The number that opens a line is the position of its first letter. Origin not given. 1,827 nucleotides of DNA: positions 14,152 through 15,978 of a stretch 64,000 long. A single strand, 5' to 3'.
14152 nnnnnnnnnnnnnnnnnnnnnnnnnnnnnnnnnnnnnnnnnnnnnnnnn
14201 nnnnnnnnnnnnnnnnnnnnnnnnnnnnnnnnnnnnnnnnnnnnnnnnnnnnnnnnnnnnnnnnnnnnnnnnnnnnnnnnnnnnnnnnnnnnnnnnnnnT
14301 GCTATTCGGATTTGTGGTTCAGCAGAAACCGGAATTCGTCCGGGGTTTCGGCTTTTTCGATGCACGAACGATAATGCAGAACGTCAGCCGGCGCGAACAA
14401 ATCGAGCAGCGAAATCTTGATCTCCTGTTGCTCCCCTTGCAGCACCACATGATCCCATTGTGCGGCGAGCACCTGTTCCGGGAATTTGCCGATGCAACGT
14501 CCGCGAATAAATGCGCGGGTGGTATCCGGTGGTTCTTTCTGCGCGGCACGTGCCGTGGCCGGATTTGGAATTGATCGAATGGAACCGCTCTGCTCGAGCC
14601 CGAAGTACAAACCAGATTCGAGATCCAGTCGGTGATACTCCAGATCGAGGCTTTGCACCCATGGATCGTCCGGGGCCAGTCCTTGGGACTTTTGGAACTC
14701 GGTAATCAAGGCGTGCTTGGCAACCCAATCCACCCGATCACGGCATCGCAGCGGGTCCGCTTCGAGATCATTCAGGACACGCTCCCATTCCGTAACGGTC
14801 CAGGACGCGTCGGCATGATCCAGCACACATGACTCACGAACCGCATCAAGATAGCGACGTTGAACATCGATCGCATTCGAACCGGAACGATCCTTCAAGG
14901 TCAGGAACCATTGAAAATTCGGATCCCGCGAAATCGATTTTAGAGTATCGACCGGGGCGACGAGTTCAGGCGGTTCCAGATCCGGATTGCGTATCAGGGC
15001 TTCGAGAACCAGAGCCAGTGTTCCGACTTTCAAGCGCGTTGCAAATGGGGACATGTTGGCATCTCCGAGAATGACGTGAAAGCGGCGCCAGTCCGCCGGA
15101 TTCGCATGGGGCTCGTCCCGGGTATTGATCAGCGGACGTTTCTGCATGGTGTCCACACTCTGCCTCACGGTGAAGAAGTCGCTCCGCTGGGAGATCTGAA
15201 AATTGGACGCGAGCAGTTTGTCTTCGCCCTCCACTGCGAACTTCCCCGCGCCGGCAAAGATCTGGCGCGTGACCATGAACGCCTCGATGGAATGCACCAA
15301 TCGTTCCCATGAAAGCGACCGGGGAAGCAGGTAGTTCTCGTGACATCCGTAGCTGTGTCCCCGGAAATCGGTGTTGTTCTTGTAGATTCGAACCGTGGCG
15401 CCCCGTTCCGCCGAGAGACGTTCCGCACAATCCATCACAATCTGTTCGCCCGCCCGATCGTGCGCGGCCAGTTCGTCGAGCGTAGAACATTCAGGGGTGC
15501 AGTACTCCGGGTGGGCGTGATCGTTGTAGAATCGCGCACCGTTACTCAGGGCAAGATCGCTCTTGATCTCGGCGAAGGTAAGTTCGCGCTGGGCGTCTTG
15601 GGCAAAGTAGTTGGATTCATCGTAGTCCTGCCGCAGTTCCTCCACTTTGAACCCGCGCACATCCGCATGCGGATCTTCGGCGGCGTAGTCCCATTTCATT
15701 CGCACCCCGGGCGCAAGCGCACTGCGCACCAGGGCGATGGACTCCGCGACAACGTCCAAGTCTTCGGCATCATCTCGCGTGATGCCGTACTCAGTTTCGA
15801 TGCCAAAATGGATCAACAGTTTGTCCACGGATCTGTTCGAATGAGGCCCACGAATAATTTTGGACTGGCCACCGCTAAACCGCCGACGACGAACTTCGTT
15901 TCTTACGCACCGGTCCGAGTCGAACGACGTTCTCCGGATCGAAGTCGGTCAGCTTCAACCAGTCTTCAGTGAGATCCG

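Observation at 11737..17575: Half a Pup/UBact-proteasome locus: mpa-dop-ubact-prcB with no alpha subunit or ligase, followed by a B12-radical SAM gene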

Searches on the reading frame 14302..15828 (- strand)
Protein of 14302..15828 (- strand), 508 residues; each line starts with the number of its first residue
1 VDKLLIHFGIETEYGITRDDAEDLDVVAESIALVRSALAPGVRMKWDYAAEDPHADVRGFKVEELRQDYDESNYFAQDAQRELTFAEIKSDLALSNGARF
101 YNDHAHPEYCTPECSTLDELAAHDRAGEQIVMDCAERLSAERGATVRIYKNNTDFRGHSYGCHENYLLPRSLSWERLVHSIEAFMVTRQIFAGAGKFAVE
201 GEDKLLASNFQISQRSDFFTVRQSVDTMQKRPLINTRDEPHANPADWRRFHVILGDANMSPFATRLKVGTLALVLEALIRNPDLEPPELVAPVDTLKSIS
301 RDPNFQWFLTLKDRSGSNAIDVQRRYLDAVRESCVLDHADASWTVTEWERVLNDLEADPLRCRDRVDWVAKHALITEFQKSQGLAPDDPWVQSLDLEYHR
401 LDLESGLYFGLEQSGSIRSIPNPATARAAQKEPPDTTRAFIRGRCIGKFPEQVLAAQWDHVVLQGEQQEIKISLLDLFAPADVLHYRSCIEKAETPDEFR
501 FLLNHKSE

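Call 3: search_protein_families(library=pfam, proteins=[window:14302-15828:-], max_evalue=0.01)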
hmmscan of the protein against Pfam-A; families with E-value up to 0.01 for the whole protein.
window:14302-15828:- (508 aa): 1 family
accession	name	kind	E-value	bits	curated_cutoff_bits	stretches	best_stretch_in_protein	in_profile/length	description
PF03136.20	Pup_ligase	-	5.7e-145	484.1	25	1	8-461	3-440/441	Pup-ligase protein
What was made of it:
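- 14302..15828 (-): dop: Dop-type member of the Pup-ligase family (deamidase/depupylase type), 508 aa. PF03136 scores 484 bits (call 3).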

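Call 4: search_protein_families(library=ncbifam, proteins=[window:14302-15828:-], max_evalue=0.01)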
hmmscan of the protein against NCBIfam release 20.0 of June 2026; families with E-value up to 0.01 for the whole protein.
window:14302-15828:- (508 aa): 2 families
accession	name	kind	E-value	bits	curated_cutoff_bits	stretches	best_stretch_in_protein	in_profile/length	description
TIGR03688.1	depupylase_Dop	equivalog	3.7e-127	425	492.3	1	8-477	4-470/485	depupylase/deamidase Dop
TIGR03686.1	pupylate_PafA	equivalog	1.5e-96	323.9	551.3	1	89-482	41-447/457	Pup--protein ligase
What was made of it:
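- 14302..15828 (-): The Dop model scores 425 bits and the PafA model 324 (call 4).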

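Call 8: find_related_loci(query=window:14302-15828:-, collection=genome_contigs, flank=10000)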
Query window:14302-15828:- (508 aa) in genome_contigs; peptide patterns used: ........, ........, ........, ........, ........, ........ (x = any residue, [..] = any of these).
48 stretches matched a pattern; 26 encode a relative of the query (tblastn E <= 1e-3); 26 distinct loci.
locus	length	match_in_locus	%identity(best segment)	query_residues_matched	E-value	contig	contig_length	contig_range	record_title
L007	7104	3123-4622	75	5-504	0e+0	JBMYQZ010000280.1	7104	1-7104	MAG: Limisphaerales bacterium isolate ME_XS_2303_bin_8 ME_XS_2303_bin_8_340, whole genome shotgun sequence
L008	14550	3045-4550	73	5-506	0e+0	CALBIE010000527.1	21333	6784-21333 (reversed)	MAG TPA_asm: uncultured Verrucomicrobiales bacterium isolate ERR2206756_bin.174_CONCOCT_v1.1_MAG genome assembly, contig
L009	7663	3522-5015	73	6-503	0e+0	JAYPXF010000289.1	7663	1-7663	MAG: Verrucomicrobiales bacterium isolate 139587_S188_vamb_bins.tsv.130_sub NODE_9478_length_7663_cov_4.628155, whole ge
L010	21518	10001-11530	66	1-508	0e+0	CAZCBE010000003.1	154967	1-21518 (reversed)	MAG TPA_asm: uncultured Klebsiella sp. isolate SRP292972_co3_125 genome assembly, contig: NODE_137_length_154967_cov_20.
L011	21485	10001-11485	68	6-500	0e+0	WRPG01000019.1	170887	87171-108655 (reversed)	MAG: Limisphaerales bacterium isolate X3_MaxBin.016 scaffold_250, whole genome shotgun sequence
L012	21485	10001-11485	68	6-500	0e+0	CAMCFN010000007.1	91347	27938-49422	MAG: Akkermansia muciniphila isolate MiH-22jul19-15 genome assembly, contig: MiH-22jul19-C299, whole genome shotgun sequ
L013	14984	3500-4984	67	6-500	0e+0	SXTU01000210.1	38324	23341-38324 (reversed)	MAG: Verrucomicrobiales bacterium isolate F1-140-MAGs124 F1-140__c312332, whole genome shotgun sequence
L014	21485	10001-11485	68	6-500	0e+0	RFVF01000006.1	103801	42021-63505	MAG: Proteobacteria bacterium isolate WB5_2B_004 contig_100_5, whole genome shotgun sequence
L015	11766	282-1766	68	6-500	0e+0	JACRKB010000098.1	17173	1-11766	MAG: Verrucomicrobia bacterium isolate NC_groundwater_1844_Pr3_B-0.1um_65_12 SR-2_scaffold_141_1335717, whole genome sho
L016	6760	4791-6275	68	6-500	0e+0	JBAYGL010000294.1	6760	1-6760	MAG: Limisphaerales bacterium isolate SO_2016_GW1_124 scaffold21615_OW334_2016, whole genome shotgun sequence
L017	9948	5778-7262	67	6-500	0e+0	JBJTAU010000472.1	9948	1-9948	MAG: Limisphaerales bacterium isolate samp_4332_semibin_324 samp_4332_1967534, whole genome shotgun sequence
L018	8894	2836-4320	67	6-500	0e+0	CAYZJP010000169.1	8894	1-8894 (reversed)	MAG TPA_asm: uncultured Klebsiella sp. isolate binchicken_co185_144 genome assembly, contig: NODE_14124_length_8894_cov_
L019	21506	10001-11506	66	6-507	0e+0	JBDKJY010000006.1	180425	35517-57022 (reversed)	MAG: Verrucomicrobiota bacterium isolate gunnisonriver_2019_sw_WHONDRS-S19S_0062_A_bin.17 scaffold_0000013, whole genome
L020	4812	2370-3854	66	6-500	0e+0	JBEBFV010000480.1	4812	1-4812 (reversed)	MAG: Limisphaerales bacterium isolate ASF_5 NODE_16366_length_4812_cov_3.367070, whole genome shotgun sequence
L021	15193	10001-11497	66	5-503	0e+0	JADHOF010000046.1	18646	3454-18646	MAG: Verrucomicrobiia bacterium isolate BS301-5m-G87 BS301-5m-C3708, whole genome shotgun sequence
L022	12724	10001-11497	67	1-499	0e+0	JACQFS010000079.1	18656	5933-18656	MAG: Verrucomicrobia bacterium isolate NC_groundwater_1053_Pr1_S-0.65um_64_11 Montesol18_Sp65_coassembly_scaffold_410654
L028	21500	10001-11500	67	1-500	0e+0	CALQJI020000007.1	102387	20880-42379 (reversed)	MAG: Klebsiella pneumoniae isolate HRSG-E1-bin-52 genome assembly, contig: HRSG-H1-C45, whole genome shotgun sequence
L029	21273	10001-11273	79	6-500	3e-150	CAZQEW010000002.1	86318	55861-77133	MAG TPA_asm: uncultured Klebsiella sp. isolate SRP193358_co1_145 genome assembly, contig: NODE_351_length_86318_cov_7.68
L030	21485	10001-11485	66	6-500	0e+0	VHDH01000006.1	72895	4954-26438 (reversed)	MAG: Verrucomicrobia bacterium isolate K_Offshore_80m_m2_222 K_Offshore_80m_m2_222_Ga0194132_10000610, whole genome shot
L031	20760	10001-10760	76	68-425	1e-65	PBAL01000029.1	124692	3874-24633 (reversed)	MAG: Verrucomicrobiales bacterium isolate SP5 142792, whole genome shotgun sequence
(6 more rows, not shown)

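Call 12: search_protein_families(library=pfam, proteins=[L009:6006-6734:+, L019:12530-13393:+, L010:13824-15053:+, L028:12603-14888:+, L013:6046-6672:+, L013:6682-7776:+, L012:8674-9288:+, L019:8119-8673:+, L012:9343-9630:+, L012:9623-9946:+], max_evalue=0.01)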
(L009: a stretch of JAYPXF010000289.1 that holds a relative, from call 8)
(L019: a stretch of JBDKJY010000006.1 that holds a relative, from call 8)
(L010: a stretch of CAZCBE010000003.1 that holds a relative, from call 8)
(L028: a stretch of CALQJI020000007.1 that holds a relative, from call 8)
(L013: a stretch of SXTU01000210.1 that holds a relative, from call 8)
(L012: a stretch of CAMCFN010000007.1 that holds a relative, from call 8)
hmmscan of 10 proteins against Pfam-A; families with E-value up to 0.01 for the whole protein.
L009:6006-6734:+ (242 aa): 1 family
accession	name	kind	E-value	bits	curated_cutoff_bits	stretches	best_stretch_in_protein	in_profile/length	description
PF07963.17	N_methyl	-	1.1e-05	25.2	21.2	1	9-32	3-26/27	Prokaryotic N-terminal methylation motif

L019:12530-13393:+ (287 aa): 0 families

L010:13824-15053:+ (409 aa): 0 families

L028:12603-14888:+ (761 aa): 0 families

L013:6046-6672:+ (208 aa): 1 family
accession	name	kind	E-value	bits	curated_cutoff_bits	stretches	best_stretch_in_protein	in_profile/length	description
PF01865.21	PhoU_div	-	0.00016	21.5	24.4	1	52-205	54-213/214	Protein of unknown function DUF47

L013:6682-7776:+ (364 aa): 2 families
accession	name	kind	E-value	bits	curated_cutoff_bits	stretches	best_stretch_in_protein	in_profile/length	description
PF01384.25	PHO4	-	3.2e-93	312.9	33.7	1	18-350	1-350/350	Phosphate transporter family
PF09339.16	HTH_IclR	-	0.0052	17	22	0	285-319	12-46/52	IclR helix-turn-helix domain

L012:8674-9288:+ (204 aa): 1 family
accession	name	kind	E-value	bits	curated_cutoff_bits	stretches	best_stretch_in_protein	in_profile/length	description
PF14300.12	DMP19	-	7.1e-07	30.3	25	1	88-150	7-69/112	DMP19-like protein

L019:8119-8673:+ (184 aa): 2 families
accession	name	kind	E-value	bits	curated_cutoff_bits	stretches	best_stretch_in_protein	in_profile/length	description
PF02604.26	PhdYeFM_antitox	-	2.6e-07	30.8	29.8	1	2-36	18-53/74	Antitoxin Phd_YefM, type II toxin-antitoxin system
PF18506.7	RelB-like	-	0.0002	21.6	27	1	10-36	7-33/62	RelB Antitoxin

L012:9343-9630:+ (95 aa): 1 family
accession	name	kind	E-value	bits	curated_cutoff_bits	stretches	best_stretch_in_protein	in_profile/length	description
PF03693.20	ParD_antitoxin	-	0.0002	22.2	21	1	5-43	6-44/81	Bacterial antitoxin of ParD toxin-antitoxin type II system and RHH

L012:9623-9946:+ (107 aa): 1 family
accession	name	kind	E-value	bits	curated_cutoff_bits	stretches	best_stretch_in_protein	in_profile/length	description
PF05016.21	ParE_toxin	-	8.9e-16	58.7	23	1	6-96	3-88/89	ParE toxin of type II toxin-antitoxin system, parDE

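Call 17: find_homologous_proteins(query=window:14302-15828:-, max_evalue=1e-10)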
Query window:14302-15828:- (508 aa): 8000 proteins with E <= 1e-10 among 8000 candidates; the best 120 are listed.
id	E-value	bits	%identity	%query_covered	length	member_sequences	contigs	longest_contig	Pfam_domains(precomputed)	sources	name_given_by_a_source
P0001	0.0e+0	1163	99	100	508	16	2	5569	PF03136.21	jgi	jgi:proteasome accessory factor A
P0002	6.1e-262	888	76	98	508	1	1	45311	PF03136.21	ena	-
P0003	2.0e-259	880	74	99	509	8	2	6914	PF03136.21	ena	-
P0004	4.0e-258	875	76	98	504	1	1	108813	PF03136.21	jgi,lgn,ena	jgi:Pup amidohydrolase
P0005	1.4e-255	867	73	99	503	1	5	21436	PF03136.21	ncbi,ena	-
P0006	2.2e-247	840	73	98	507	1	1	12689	PF03136.21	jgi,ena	-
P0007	5.1e-247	839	73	98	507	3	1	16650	PF03136.21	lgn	-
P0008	1.3e-243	827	70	98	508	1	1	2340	PF03136.21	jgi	jgi:proteasome accessory factor PafA2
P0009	8.7e-238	808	70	99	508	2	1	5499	PF03136.21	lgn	-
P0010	2.1e-234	797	75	91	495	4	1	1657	PF03136.21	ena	-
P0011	2.5e-234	797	68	100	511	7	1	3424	PF03136.21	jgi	-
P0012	5.0e-233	792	68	99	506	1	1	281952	PF03136.21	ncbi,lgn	-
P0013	4.0e-232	789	68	99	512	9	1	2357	PF03136.21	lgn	-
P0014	7.0e-232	789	68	98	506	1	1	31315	PF03136.21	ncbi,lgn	-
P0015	5.1e-231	786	67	99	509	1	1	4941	PF03136.21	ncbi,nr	ncbi:MAG: proteasome accessory factor PafA2 family protein [Verrucomicrobia bacterium]|nr:proteasome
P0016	3.7e-230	783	69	98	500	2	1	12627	PF03136.21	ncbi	ncbi:MAG: proteasome accessory factor PafA2 family protein [Verrucomicrobiota bacterium]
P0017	5.1e-229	779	68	99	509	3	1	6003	PF03136.21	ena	-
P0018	8.3e-229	778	68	98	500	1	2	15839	PF03136.21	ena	-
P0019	8.6e-229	778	66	98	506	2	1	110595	PF03136.21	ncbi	-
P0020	9.1e-229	778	68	98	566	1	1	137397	PF03136.21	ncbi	-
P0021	1.4e-228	778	66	98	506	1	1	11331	PF03136.21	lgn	-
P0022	1.6e-228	778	68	98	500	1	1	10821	PF03136.21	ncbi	-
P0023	2.6e-228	777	68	98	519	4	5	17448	PF03136.21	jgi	jgi:proteasome accessory factor A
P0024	2.8e-228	777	68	98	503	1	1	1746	PF03136.21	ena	-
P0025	3.0e-228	777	66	99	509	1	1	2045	PF03136.21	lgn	-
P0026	4.4e-228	776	69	98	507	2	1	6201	PF03136.21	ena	-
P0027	4.7e-228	776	67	98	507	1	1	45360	PF03136.21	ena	-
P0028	1.2e-227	775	66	98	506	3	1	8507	PF03136.21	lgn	-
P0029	1.9e-227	774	68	98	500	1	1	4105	PF03136.21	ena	-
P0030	2.9e-227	773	67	99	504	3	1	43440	PF03136.21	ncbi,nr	ncbi:MAG: proteasome accessory factor PafA2 family protein [Verrucomicrobia bacterium]|nr:proteasome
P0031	3.3e-227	773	67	99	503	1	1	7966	PF03136.21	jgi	jgi:proteasome accessory factor PafA2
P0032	9.1e-227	772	67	98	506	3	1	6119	PF03136.21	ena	-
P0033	1.4e-226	771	67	97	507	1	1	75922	PF03136.21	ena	-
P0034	2.4e-226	770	65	98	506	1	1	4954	PF03136.21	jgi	jgi:proteasome accessory factor PafA2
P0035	2.6e-226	770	67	98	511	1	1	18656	PF03136.21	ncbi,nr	ncbi:MAG: proteasome accessory factor PafA2 family protein [Verrucomicrobia bacterium]|nr:proteasome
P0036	2.7e-226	770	68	98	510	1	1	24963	PF03136.21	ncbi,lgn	-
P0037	3.0e-226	770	67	98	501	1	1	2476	PF03136.21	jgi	jgi:proteasome accessory factor A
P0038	3.3e-226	770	67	98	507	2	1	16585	PF03136.21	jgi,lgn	-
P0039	3.5e-226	770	68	98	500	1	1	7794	PF03136.21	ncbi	ncbi:MAG: proteasome accessory factor PafA2 family protein [Verrucomicrobiota bacterium]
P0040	3.6e-226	770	67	97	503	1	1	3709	PF03136.21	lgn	-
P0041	1.4e-225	768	68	98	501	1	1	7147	PF03136.21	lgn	-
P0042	1.6e-225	768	66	98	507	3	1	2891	PF03136.21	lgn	-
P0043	2.4e-225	767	66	98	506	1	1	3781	PF03136.21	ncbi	ncbi:MAG: proteasome accessory factor PafA2 family protein [Limisphaerales bacterium]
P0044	2.9e-225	767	67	97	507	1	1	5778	PF03136.21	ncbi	-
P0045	3.0e-225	767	67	99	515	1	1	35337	PF03136.21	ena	-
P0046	4.9e-225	766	68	97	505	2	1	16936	PF03136.21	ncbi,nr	ncbi:MAG: peptidase [Proteobacteria bacterium]|nr:peptidase [Pseudomonadota bacterium]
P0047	5.3e-225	766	68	97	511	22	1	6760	PF03136.21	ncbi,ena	ncbi:MAG: proteasome accessory factor PafA2 family protein [Limisphaerales bacterium]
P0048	5.4e-225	766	67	98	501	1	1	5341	PF03136.21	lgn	-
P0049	5.7e-225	766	67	98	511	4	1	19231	PF03136.21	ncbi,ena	-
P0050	6.9e-225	766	66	98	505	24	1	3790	PF03136.21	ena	-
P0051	8.8e-225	765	66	98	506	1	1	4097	PF03136.21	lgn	-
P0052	1.1e-224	765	67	98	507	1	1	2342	PF03136.21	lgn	-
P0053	1.2e-224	765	67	98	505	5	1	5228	PF03136.21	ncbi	-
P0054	1.4e-224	765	67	97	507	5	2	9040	PF03136.21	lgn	-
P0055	1.5e-224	764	65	98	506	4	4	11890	PF03136.21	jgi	jgi:proteasome accessory factor PafA2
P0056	1.9e-224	764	65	98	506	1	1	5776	PF03136.21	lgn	-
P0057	1.9e-224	764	66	100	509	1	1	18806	PF03136.21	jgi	jgi:proteasome accessory factor PafA2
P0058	2.3e-224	764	67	98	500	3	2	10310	PF03136.21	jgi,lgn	-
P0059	2.4e-224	764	65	98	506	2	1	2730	PF03136.21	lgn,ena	-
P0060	2.8e-224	764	67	98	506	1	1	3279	PF03136.21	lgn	-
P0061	3.2e-224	763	66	98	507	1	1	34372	PF03136.21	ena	-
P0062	3.6e-224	763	67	98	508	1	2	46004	PF03136.21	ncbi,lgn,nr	ncbi:MAG: proteasome accessory factor PafA2 family protein [Verrucomicrobia bacterium]|nr:proteasome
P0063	4.2e-224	763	67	97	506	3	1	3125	PF03136.21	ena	-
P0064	5.6e-224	763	65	98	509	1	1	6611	PF03136.21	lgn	-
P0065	6.7e-224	762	65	99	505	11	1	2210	PF03136.21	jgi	jgi:proteasome accessory factor A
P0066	8.3e-224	762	65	99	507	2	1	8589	PF03136.21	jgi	jgi:proteasome accessory factor PafA2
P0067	9.6e-224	762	66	98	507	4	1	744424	PF03136.21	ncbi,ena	-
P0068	1.2e-223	762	65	98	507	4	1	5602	PF03136.21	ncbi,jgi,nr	ncbi:MAG TPA: proteasome accessory factor PafA2 family protein [Verrucomicrobiae bacterium]|nr:prote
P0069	1.4e-223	761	65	98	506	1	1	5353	PF03136.21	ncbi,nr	ncbi:MAG TPA: proteasome accessory factor PafA2 family protein [Verrucomicrobiae bacterium]|nr:prote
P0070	1.5e-223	761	65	98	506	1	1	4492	PF03136.21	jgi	jgi:proteasome accessory factor A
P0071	1.8e-223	761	66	99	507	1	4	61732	PF03136.21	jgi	-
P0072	2.6e-223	760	66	98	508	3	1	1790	PF03136.21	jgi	jgi:proteasome accessory factor PafA2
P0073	2.9e-223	760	65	98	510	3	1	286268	PF03136.21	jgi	jgi:Pup amidohydrolase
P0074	3.2e-223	760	66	98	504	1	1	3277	PF03136.21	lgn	-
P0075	3.9e-223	760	66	98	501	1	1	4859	PF03136.21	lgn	-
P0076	4.1e-223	760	67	97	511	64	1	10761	PF03136.21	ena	-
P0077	4.4e-223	760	66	98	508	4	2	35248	PF03136.21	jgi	jgi:proteasome accessory factor A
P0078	6.5e-223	759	65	98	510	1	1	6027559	PF03136.21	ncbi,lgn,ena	-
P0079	6.7e-223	759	66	98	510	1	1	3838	PF03136.21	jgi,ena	-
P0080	6.9e-223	759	67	98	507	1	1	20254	PF03136.21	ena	-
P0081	7.6e-223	759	65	98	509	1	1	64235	PF03136.21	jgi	-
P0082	7.9e-223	759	68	98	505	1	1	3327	PF03136.21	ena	-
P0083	8.7e-223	759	65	99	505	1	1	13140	PF03136.21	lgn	-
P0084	8.9e-223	759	65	99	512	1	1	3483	PF03136.21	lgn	-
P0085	1.0e-222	758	67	98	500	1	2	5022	PF03136.21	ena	-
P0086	1.1e-222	758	65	98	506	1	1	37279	PF03136.21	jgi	jgi:proteasome accessory factor A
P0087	1.3e-222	758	64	99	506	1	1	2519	PF03136.21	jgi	jgi:Pup amidohydrolase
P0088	1.4e-222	758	67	97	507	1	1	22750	PF03136.21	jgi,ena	-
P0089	1.5e-222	758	67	97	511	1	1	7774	PF03136.21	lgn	-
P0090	1.5e-222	758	66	98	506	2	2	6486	PF03136.21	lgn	-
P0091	1.6e-222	758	67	98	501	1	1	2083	PF03136.21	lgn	-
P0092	1.7e-222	758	65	99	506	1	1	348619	PF03136.21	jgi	jgi:Pup amidohydrolase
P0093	1.8e-222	758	66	98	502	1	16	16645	PF03136.21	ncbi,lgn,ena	-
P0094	1.8e-222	758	67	98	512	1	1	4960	PF03136.21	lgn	-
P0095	2.0e-222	757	67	98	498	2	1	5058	PF03136.21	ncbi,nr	ncbi:MAG: proteasome accessory factor PafA2 family protein [Verrucomicrobiota bacterium]|nr:proteaso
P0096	2.1e-222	757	65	98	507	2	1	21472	PF03136.21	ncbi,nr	ncbi:MAG: proteasome accessory factor [Pedosphaera sp.]|nr:proteasome accessory factor [Pedosphaera 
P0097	2.5e-222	757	65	98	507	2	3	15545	PF03136.21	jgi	jgi:Pup amidohydrolase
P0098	2.5e-222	757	64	99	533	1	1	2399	PF03136.21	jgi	jgi:proteasome accessory factor PafA2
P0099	2.6e-222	757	66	98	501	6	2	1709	PF03136.21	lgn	-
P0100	2.8e-222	757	65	99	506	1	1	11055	PF03136.21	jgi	jgi:proteasome accessory factor A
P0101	2.9e-222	757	65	98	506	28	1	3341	PF03136.21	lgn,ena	-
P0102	3.1e-222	757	66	99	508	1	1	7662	PF03136.21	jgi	jgi:Pup amidohydrolase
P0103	3.3e-222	757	66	98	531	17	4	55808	PF03136.21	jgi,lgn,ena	jgi:proteasome accessory factor A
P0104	4.2e-222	756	66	98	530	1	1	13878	PF03136.21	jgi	jgi:proteasome accessory factor A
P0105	5.1e-222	756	64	98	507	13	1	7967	PF03136.21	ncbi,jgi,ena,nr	ncbi:MAG TPA: proteasome accessory factor PafA2 family protein [Verrucomicrobiae bacterium]|jgi:prot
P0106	5.2e-222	756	64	98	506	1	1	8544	PF03136.21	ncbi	-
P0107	5.6e-222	756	65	98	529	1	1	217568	PF03136.21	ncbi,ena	-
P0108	5.7e-222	756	65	99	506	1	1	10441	PF03136.21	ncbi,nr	ncbi:MAG: proteasome accessory factor [Pedosphaera sp.]|nr:proteasome accessory factor [Pedosphaera 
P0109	5.9e-222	756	65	99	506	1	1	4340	PF03136.21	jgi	jgi:Pup amidohydrolase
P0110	6.0e-222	756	64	99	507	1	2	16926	PF03136.21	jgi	jgi:Pup amidohydrolase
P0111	6.0e-222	756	65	98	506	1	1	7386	PF03136.21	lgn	-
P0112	8.3e-222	755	65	98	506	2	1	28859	PF03136.21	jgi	jgi:proteasome accessory factor PafA2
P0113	8.4e-222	755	65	97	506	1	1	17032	PF03136.21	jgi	jgi:proteasome accessory factor PafA2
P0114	8.5e-222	755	64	99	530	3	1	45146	PF03136.21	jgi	jgi:proteasome accessory factor A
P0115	9.1e-222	755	66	99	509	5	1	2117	PF03136.21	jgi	jgi:proteasome accessory factor A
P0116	9.4e-222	755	65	98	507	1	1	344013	PF03136.21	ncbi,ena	-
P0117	1.0e-221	755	66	98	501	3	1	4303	PF03136.21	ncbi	ncbi:MAG: proteasome accessory factor PafA2 family protein [Verrucomicrobiota bacterium]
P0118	1.3e-221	755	66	99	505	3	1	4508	PF03136.21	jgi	jgi:Pup amidohydrolase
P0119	1.5e-221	755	63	98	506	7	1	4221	PF03136.21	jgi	-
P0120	1.5e-221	755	64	100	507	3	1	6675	PF03136.21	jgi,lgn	jgi:proteasome accessory factor A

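Call 18: find_encoding_contigs(protein=P0078, flank=10000, max_places=3)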
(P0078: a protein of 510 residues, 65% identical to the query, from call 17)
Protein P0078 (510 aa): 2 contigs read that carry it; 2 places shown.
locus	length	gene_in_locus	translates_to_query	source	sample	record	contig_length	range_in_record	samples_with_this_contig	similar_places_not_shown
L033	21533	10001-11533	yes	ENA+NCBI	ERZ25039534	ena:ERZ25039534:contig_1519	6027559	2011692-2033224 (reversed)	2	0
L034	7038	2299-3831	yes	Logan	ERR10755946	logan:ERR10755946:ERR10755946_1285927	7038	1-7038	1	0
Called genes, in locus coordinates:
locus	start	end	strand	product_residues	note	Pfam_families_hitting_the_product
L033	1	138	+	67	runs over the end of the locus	-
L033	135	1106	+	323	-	PF01370:Epimerase, PF16363:GDP_Man_Dehyd (faint), PF08338:DUF1731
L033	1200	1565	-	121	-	-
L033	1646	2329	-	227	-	PF13489:Methyltransf_23, PF08241:Methyltransf_11, PF08242:Methyltransf_12 (weak), PF13649:Methyltransf_25 (weak), PF13847:Methyltransf_31 (faint)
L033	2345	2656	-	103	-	-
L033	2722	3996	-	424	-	PF01011:PQQ (faint), PF13360:PQQ_2, PF13570:Beta-prop_ACSF4 (faint), PF13360:PQQ_2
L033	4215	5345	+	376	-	PF07497:Rho_RNA_bind, PF00006:ATP-synt_ab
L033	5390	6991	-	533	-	PF04675:DNA_ligase_A_N, PF01068:DNA_ligase_A_M, PF04679:DNA_ligase_A_C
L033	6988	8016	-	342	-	-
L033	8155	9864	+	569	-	PF17758:Prot_ATP_ID_OB_N, PF16450:Prot_ATP_ID_OB_C (weak), PF00004:AAA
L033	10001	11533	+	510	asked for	PF03136:Pup_ligase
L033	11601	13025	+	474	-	PF00202:Aminotran_3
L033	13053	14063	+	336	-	PF00571:CBS (weak), PF01769:MgtE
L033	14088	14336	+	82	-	PF02604:PhdYeFM_antitox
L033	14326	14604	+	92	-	-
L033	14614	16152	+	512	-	PF00171:Aldedh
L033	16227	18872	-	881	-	PF21783:YNCE (faint), PF23393:Beta-prop_WDR90_POC16_2nd (faint), PF25174:Beta-prop_THOC3 (faint), PF08450:SGL (faint), PF10282:Lactonase (faint), PF02239:Cytochrom_D1, PF04185:Phosphoesterase (faint)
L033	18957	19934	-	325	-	PF00487:FA_desaturase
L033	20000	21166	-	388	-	PF14307:Glyco_tran_WbsX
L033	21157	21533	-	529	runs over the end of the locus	PF05362:Lon_C (weak), PF13541:ChlI, PF00493:MCM (faint), PF01078:Mg_chelatase, PF20030:bpMoxR (faint), PF00158:Sigma54_activat (faint), PF07728:AAA_5, PF13335:Mg_chelatase_C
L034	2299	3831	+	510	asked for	PF03136:Pup_ligase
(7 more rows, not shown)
